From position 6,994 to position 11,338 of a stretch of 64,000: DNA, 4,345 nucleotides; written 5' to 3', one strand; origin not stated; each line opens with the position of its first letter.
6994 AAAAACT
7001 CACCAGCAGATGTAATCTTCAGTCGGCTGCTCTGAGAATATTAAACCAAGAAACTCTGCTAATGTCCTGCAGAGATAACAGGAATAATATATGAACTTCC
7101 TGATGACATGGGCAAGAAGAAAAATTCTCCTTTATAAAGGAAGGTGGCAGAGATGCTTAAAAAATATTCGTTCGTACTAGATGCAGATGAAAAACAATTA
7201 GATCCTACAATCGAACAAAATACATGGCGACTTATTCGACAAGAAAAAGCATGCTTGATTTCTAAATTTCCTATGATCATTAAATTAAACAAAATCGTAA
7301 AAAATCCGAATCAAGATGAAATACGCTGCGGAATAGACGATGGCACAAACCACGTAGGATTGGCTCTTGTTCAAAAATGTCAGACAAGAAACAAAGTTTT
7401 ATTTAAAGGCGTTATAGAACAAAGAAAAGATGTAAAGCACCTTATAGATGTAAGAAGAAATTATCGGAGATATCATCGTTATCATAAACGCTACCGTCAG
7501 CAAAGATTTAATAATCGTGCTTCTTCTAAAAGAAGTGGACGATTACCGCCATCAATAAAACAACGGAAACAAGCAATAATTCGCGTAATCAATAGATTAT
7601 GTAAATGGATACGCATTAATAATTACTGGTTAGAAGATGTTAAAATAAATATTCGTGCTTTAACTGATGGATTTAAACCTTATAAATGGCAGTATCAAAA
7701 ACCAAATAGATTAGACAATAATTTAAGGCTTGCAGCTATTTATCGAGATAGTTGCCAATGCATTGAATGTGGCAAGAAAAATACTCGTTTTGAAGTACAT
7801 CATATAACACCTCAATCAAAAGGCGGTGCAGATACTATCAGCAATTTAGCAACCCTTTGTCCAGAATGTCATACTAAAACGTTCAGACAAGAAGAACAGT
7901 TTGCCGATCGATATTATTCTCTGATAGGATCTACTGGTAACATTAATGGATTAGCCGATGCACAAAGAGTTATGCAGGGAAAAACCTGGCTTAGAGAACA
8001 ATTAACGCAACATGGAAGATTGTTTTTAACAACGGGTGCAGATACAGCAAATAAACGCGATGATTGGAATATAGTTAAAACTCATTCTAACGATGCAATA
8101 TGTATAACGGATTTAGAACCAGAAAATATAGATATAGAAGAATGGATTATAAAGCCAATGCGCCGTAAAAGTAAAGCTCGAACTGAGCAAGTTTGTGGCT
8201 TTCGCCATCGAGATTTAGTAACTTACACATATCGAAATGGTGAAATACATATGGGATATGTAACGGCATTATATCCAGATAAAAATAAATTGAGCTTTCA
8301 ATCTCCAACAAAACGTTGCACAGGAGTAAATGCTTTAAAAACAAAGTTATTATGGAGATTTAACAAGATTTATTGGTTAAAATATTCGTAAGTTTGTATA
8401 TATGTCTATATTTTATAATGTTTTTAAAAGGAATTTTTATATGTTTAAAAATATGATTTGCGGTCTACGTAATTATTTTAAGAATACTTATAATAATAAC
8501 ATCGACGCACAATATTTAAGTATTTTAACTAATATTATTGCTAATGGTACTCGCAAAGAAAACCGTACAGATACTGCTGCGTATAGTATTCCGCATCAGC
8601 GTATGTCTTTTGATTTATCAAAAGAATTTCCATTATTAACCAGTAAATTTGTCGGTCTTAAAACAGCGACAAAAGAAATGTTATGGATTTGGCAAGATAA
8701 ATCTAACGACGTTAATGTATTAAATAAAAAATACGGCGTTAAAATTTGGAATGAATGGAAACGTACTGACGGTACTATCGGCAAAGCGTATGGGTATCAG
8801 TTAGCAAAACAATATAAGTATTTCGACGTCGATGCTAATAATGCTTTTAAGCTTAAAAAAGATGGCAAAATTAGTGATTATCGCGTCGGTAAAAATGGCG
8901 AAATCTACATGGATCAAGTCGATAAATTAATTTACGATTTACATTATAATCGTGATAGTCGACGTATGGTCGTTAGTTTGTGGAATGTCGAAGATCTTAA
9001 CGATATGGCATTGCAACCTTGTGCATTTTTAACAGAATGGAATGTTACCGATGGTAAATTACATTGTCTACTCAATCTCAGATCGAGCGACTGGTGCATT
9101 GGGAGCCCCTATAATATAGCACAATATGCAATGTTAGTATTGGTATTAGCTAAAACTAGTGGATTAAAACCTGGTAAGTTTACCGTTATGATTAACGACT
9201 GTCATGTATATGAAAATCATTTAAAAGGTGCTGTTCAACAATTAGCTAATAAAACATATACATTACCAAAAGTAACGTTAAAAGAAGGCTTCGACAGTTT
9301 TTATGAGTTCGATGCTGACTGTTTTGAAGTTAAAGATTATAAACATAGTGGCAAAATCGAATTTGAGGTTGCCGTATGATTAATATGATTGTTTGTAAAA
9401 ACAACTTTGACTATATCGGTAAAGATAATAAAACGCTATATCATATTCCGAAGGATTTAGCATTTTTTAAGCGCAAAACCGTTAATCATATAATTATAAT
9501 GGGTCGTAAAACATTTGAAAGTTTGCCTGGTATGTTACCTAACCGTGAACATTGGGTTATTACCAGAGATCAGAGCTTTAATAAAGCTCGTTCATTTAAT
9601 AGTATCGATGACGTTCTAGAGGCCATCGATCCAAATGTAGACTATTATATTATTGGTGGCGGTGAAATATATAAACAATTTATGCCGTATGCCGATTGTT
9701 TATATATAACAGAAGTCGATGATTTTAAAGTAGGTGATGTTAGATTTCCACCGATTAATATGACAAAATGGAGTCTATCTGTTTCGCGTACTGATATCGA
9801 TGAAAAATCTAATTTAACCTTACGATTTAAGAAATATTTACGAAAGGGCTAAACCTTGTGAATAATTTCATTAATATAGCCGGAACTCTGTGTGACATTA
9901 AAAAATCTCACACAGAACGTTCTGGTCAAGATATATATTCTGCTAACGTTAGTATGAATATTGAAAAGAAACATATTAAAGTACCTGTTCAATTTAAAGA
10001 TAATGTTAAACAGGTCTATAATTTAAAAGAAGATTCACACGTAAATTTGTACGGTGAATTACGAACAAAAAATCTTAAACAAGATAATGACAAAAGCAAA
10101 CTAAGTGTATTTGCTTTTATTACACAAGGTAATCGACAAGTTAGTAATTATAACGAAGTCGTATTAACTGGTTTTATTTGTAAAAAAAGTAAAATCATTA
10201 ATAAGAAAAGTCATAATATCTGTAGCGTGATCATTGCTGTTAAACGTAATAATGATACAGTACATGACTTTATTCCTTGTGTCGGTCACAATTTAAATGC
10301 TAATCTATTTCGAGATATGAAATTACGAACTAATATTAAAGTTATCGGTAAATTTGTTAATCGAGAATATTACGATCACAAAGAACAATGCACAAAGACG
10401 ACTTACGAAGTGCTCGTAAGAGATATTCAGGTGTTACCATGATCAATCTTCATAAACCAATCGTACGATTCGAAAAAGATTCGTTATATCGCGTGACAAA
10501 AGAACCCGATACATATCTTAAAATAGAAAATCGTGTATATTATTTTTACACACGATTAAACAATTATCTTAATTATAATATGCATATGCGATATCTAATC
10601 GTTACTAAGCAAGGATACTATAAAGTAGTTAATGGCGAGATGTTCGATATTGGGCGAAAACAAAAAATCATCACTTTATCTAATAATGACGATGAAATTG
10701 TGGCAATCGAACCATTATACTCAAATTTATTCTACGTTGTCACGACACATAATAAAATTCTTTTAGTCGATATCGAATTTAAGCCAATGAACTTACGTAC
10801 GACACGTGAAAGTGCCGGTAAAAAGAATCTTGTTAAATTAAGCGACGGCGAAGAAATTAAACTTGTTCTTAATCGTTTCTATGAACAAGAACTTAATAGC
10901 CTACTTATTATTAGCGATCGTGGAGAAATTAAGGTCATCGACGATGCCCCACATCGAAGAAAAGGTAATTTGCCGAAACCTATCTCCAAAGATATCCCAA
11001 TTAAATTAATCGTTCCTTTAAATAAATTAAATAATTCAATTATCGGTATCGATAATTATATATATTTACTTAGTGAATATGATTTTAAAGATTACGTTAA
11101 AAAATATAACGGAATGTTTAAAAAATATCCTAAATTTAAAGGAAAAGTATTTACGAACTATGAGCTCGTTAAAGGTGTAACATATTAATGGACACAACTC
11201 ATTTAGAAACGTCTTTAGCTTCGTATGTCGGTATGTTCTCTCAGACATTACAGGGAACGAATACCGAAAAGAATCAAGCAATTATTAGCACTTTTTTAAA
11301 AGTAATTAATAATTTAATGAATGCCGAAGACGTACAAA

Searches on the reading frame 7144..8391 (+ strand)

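Call 7: search_protein_families(library=phrogs, proteins=[window:7144-8391:+], max_evalue=0.00001)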
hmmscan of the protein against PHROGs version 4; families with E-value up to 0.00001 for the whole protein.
window:7144-8391:+ (415 aa): 22 families
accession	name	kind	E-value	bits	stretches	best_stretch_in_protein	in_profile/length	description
phrog_2214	-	DNA, RNA and nucleotide metabolism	1.8e-34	120.6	1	6-326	2-325/429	HNH endonuclease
phrog_119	-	DNA, RNA and nucleotide metabolism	5.2e-22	79.2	1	10-321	3-316/443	HNH endonuclease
phrog_6050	-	DNA, RNA and nucleotide metabolism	7.5e-13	49.1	1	195-270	303-384/402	HNH endonuclease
phrog_589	-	DNA, RNA and nucleotide metabolism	1.3e-11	45.6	1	173-253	61-145/179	HNH endonuclease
phrog_333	-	DNA, RNA and nucleotide metabolism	2.5e-11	44.9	1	187-251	18-83/138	HNH endonuclease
phrog_1271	-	DNA, RNA and nucleotide metabolism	8.8e-11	42.8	1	137-255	247-324/361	HNH endonuclease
phrog_7785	-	DNA, RNA and nucleotide metabolism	1.5e-10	42.2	1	197-249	64-114/147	HNH endonuclease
phrog_144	-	DNA, RNA and nucleotide metabolism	4.4e-10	40.5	1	193-252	74-138/175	HNH endonuclease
phrog_7370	-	DNA, RNA and nucleotide metabolism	1.3e-09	39.1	1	195-246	33-83/115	HNH endonuclease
phrog_5956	-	DNA, RNA and nucleotide metabolism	6.4e-09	36.6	1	189-251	45-112/138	HNH endonuclease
phrog_32617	-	unknown function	2e-08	34.2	1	11-178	23-194/382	-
phrog_740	-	DNA, RNA and nucleotide metabolism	2.5e-08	34.3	1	192-251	27-89/332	HNH endonuclease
phrog_2118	-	DNA, RNA and nucleotide metabolism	6.6e-08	33.4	1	187-254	160-230/301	HNH endonuclease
phrog_15103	-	unknown function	1.2e-07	32.4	1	209-246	209-254/280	-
phrog_16726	-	DNA, RNA and nucleotide metabolism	2.4e-07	31.8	1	191-245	81-139/308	HNH endonuclease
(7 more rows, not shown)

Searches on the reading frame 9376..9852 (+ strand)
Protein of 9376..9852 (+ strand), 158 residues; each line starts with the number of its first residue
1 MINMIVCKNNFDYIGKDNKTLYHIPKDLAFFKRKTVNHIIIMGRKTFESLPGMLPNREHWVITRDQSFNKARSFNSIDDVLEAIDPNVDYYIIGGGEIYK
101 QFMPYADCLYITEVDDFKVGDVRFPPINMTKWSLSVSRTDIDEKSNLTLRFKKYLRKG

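Call 51: search_protein_families(library=pfam, proteins=[window:9376-9852:+], max_evalue=0.001)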
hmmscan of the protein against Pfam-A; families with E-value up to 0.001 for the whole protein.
window:9376-9852:+ (158 aa): 1 family
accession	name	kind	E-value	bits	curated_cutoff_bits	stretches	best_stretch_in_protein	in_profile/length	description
PF00186.24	DHFR_1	-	2e-47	161.3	25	1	1-156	1-159/159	Dihydrofolate reductase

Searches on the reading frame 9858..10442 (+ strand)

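Call 51: search_protein_families(library=pfam, proteins=[window:9858-10442:+], max_evalue=0.001)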
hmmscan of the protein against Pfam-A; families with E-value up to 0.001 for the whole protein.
window:9858-10442:+ (194 aa): 1 family
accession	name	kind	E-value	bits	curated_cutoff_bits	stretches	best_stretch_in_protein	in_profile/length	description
PF00436.31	SSB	-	2.5e-06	27.9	26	1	99-193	2-104/104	Single-strand binding protein family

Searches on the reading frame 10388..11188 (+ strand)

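Call 51: search_protein_families(library=pfam, proteins=[window:10388-11188:+], max_evalue=0.001)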
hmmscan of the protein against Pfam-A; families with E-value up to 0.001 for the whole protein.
window:10388-11188:+ (266 aa): 1 family
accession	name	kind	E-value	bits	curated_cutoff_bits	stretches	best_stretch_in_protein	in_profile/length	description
PF03989.18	DNA_gyraseA_C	-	5.3e-06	26.2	27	1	70-109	4-46/48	DNA gyrase C-terminal domain, beta-propeller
